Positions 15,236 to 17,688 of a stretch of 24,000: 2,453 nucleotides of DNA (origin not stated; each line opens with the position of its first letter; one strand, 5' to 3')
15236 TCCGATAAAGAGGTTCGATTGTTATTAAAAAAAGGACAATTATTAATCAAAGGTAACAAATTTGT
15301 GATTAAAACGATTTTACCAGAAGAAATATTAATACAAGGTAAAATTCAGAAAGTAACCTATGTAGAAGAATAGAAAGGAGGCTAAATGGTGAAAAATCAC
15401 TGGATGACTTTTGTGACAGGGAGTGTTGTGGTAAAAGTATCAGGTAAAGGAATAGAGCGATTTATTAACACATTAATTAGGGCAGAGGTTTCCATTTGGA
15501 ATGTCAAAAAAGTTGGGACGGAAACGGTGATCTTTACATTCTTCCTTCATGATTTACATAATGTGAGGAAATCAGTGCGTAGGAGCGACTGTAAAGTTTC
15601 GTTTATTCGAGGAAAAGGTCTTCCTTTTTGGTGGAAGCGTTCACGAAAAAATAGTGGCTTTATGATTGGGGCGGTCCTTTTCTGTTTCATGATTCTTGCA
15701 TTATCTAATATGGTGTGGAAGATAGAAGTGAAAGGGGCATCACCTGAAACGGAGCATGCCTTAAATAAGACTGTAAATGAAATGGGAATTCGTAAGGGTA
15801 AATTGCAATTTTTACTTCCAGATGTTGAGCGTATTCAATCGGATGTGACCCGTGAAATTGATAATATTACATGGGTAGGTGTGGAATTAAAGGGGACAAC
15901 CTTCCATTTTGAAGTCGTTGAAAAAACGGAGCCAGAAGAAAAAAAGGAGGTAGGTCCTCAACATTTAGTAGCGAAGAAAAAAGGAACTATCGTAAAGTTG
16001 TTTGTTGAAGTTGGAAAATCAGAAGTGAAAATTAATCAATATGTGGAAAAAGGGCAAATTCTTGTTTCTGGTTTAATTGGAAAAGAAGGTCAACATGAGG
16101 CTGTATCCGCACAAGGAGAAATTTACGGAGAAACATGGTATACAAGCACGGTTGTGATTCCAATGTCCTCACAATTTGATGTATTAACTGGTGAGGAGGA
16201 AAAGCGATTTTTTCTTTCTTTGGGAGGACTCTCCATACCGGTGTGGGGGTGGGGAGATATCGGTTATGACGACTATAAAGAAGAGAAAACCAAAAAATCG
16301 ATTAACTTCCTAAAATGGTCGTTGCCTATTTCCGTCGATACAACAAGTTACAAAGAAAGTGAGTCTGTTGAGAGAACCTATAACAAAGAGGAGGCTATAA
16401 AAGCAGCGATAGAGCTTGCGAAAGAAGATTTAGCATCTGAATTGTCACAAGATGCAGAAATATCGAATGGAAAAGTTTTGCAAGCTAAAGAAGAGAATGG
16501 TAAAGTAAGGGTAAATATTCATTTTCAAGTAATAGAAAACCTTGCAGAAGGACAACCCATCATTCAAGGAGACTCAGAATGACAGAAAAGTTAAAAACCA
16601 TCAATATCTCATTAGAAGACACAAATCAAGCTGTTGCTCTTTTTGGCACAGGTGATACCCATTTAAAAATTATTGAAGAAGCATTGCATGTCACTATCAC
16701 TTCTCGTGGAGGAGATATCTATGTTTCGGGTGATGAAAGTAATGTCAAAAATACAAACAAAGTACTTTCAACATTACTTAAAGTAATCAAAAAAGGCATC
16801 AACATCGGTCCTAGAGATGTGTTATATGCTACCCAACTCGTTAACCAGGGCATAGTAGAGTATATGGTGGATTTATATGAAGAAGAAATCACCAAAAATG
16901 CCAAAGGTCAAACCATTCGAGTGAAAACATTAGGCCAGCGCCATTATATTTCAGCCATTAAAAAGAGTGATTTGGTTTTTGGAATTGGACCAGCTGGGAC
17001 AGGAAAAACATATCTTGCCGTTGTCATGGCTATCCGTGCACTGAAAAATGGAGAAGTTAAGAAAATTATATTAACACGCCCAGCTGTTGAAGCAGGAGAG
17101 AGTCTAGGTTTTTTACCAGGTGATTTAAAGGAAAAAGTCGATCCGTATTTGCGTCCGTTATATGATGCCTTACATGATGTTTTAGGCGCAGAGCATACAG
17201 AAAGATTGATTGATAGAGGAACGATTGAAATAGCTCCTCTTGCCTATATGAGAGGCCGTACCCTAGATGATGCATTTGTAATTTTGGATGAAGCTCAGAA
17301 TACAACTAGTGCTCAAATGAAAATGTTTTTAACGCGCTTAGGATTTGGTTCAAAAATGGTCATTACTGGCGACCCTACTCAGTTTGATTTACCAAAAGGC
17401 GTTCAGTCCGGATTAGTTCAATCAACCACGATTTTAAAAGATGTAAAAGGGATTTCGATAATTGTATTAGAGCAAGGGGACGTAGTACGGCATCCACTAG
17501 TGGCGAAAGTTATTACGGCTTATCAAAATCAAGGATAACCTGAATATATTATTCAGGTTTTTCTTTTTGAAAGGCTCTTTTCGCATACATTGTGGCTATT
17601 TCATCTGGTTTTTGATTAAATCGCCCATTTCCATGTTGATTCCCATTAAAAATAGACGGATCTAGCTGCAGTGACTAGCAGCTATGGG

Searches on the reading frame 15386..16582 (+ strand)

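Call 27: search_protein_families(library=ncbifam, proteins=[window:15386-16582:+], max_evalue=0.00001)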
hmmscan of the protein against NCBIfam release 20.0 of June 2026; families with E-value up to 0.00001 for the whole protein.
window:15386-16582:+ (398 aa): 1 family
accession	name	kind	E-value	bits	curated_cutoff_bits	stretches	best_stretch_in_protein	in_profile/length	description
TIGR02876.1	spore_yqfD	equivalog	4.8e-121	404.3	256.7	1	6-387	1-381/382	sporulation protein YqfD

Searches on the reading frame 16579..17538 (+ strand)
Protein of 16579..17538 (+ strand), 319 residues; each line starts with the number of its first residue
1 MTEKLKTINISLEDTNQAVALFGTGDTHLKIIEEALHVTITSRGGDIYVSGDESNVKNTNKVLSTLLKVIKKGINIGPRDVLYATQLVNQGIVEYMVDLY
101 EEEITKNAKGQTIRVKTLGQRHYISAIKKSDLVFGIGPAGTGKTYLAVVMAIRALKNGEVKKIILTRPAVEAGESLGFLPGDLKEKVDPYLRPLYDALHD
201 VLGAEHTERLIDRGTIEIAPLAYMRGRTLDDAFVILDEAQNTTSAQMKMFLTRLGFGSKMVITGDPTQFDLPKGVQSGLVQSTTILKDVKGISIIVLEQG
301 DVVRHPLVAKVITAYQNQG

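Call 12: find_encoding_contigs(protein=window:16579-17538:+, flank=10000, max_places=10)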
Protein window:16579-17538:+ (319 aa): no gene with exactly this product is on record in the collection.
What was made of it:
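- Tried and rejected: Source genome: an exact look-up of the source PhoH in the contig index failed (call 12), so source-genome copy number could not be measured.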

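Call 27: search_protein_families(library=ncbifam, proteins=[window:16579-17538:+], max_evalue=0.00001)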
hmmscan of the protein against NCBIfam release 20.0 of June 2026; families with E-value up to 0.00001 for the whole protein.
window:16579-17538:+ (319 aa): 2 families
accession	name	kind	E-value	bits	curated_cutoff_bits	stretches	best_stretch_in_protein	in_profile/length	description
NF007827.1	PRK10536.1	equivalog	2.7e-65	220.3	380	1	109-315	45-253/253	phosphate starvation-inducible protein PhoH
NF053827.1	RNA5-3helPhoH2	equivalog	2.6e-30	105.8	680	1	137-294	244-404/427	RNA 5'-3' helicase PhoH2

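Call 28: find_homologous_proteins(query=window:16579-17538:+, max_evalue=1e-100)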
Query window:16579-17538:+ (319 aa): 7636 proteins with E <= 1e-100 among 8000 candidates; the best 120 are listed.
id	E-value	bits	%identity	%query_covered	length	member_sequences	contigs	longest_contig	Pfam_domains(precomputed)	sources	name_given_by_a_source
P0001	3.3e-201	685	100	100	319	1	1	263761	PF13604.13,PF13245.13,PF02562.23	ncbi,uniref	ncbi:PhoH family protein [Bacillus sp. 2205SS5-2]|uniref:PhoH family protein n=1 Tax=Bacillus sp. 22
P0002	1.3e-170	585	84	100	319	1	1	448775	PF01695.24,PF13604.13,PF13245.13,PF02562.23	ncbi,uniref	ncbi:PhoH family protein [Bacillus spongiae]|uniref:PhoH-like protein n=1 Tax=Bacillus spongiae TaxI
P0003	5.6e-152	523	77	99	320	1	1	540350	PF01695.24,PF13604.13,PF13245.13,PF02562.23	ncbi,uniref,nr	ncbi:PhoH family protein [Falsibacillus albus]|uniref:PhoH-like protein n=1 Tax=Falsibacillus albus 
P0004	8.9e-152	523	75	99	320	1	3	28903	PF00270.36,PF01695.24,PF13604.13,PF13245.13,PF02562.23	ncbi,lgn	-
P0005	1.6e-151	522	75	99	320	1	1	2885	PF00270.36,PF01695.24,PF13604.13,PF13245.13,PF02562.23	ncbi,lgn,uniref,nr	ncbi:PhoH family protein [Bacillus sp. J33]|uniref:PhoH family protein n=1 Tax=Bacillus sp. J33 TaxI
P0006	2.9e-151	521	75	99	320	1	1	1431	PF00270.36,PF01695.24,PF13604.13,PF13245.13,PF02562.23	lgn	-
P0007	5.9e-151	520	75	100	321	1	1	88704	PF00270.36,PF01695.24,PF13604.13,PF13245.13,PF02562.23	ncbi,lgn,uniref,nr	ncbi:PhoH family protein [Bacillus sp. 7894-2]|uniref:PhoH family protein n=1 Tax=Bacillus sp. 7894-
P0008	6.9e-151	520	75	99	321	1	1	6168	PF00270.36,PF01695.24,PF13604.13,PF13245.13,PF02562.23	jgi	jgi:phosphate starvation-inducible protein PhoH and related proteins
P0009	6.9e-151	520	74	100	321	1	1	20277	PF01695.24,PF13604.13,PF13245.13,PF02562.23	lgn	-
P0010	7.1e-151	520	75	100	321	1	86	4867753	PF00270.36,PF01695.24,PF13604.13,PF13245.13,PF02562.23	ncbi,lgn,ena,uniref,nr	ncbi:PhoH family protein [Cytobacillus firmus]|uniref:PhoH-like protein n=1 Tax=Cytobacillus firmus 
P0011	7.2e-151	520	75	100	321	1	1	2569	PF00270.36,PF01695.24,PF13604.13,PF13245.13,PF02562.23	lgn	-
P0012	7.2e-151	520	75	100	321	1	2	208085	PF00270.36,PF01695.24,PF13604.13,PF13245.13,PF02562.23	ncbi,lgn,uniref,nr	ncbi:phosphate starvation-inducible protein PhoH [Paenibacillus sp. FSL R5-0490]|uniref:PhoH family 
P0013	7.2e-151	520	75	100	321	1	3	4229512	PF00270.36,PF01695.24,PF13604.13,PF13245.13,PF02562.23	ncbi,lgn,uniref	ncbi:PhoH family protein [Cytobacillus sp. FSL H8-0458]|uniref:PhoH family protein n=1 Tax=Cytobacil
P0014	9.7e-151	519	75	99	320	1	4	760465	PF00270.36,PF01695.24,PF13604.13,PF13245.13,PF02562.23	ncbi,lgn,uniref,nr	ncbi:PhoH family protein [Cytobacillus oceanisediminis]|uniref:PhoH-like protein n=1 Tax=Cytobacillu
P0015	9.8e-151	519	74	100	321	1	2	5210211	PF00270.36,PF01695.24,PF13604.13,PF13245.13,PF02562.23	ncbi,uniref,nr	ncbi:PhoH family protein [Cytobacillus firmus]|uniref:PhoH family protein n=1 Tax=Bacillus sp. 22-7 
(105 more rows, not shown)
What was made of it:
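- Tried and rejected: The source is Bacillus sp. 2205SS5-2 by a 100% PhoH match (call 28).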

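Call 29: find_encoding_contigs(protein=P0002, flank=10000, max_places=3)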
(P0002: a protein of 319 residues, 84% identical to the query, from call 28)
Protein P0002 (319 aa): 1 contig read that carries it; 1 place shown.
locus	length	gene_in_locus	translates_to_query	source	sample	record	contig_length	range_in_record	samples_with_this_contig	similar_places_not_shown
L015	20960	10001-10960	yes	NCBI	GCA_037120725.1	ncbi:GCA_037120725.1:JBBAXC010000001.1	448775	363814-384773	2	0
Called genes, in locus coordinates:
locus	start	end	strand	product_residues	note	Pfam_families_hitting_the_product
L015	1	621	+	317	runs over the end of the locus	PF06325:PrmA, PF05175:MTS, PF02475:TRM5-TYW2_MTfase, PF12847:Methyltransf_18 (weak), PF13847:Methyltransf_31 (weak)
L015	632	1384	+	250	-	PF20260:PUA_4, PF04452:Methyltrans_RNA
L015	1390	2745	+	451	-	PF00919:UPF0004, PF04055:Radical_SAM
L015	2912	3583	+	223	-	PF01791:DeoC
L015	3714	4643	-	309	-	PF02690:Na_Pi_cotrans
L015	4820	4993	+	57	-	PF01165:Ribosomal_S21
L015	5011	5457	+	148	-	PF09424:YqeY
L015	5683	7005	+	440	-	PF25145:NfeD1b_N, PF01972:SDH_protease, PF24961:NfeD_membrane, PF01957:NfeD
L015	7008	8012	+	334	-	PF12127:FloA, PF02403:Seryl_tRNA_N (weak)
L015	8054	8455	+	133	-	-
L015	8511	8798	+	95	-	PF07873:YabP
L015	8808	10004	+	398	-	PF06898:YqfD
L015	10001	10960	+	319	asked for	PF01695:IstB_IS21 (faint), PF02562:PhoH, PF13245:AAA_19, PF13604:AAA_30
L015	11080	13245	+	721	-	PF07697:7TMR-HDED, PF07698:7TM-7TMR_HD, PF01966:HD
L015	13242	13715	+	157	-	PF02130:YbeY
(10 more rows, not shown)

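Call 30: find_encoding_contigs(protein=P0003, flank=10000, max_places=2)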
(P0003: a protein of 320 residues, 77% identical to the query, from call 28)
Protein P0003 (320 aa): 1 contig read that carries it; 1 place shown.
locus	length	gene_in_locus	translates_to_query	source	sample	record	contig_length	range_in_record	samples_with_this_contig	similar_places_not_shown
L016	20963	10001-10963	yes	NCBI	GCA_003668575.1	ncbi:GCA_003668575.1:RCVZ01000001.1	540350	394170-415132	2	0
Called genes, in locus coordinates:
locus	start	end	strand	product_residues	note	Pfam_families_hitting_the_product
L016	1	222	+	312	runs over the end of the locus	PF06325:PrmA, PF05175:MTS, PF02475:TRM5-TYW2_MTfase, PF12847:Methyltransf_18 (weak), PF13847:Methyltransf_31, PF13649:Methyltransf_25 (weak)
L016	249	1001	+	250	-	PF20260:PUA_4, PF04452:Methyltrans_RNA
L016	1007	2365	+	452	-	PF00919:UPF0004, PF04055:Radical_SAM, PF01938:TRAM (weak)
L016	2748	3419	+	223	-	PF01791:DeoC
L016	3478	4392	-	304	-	PF02690:Na_Pi_cotrans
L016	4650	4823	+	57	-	PF01165:Ribosomal_S21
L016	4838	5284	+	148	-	PF09424:YqeY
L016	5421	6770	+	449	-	PF01972:SDH_protease (weak), PF25145:NfeD1b_N, PF24961:NfeD_membrane, PF01957:NfeD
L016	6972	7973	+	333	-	PF12127:FloA, PF02403:Seryl_tRNA_N (faint)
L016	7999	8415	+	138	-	PF27722:YqfB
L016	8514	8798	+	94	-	PF07873:YabP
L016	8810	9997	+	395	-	PF06898:YqfD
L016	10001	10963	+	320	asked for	PF01695:IstB_IS21 (weak), PF02562:PhoH, PF13245:AAA_19, PF13604:AAA_30 (weak)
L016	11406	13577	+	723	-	PF07697:7TMR-HDED, PF07698:7TM-7TMR_HD, PF01966:HD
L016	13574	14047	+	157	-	PF02130:YbeY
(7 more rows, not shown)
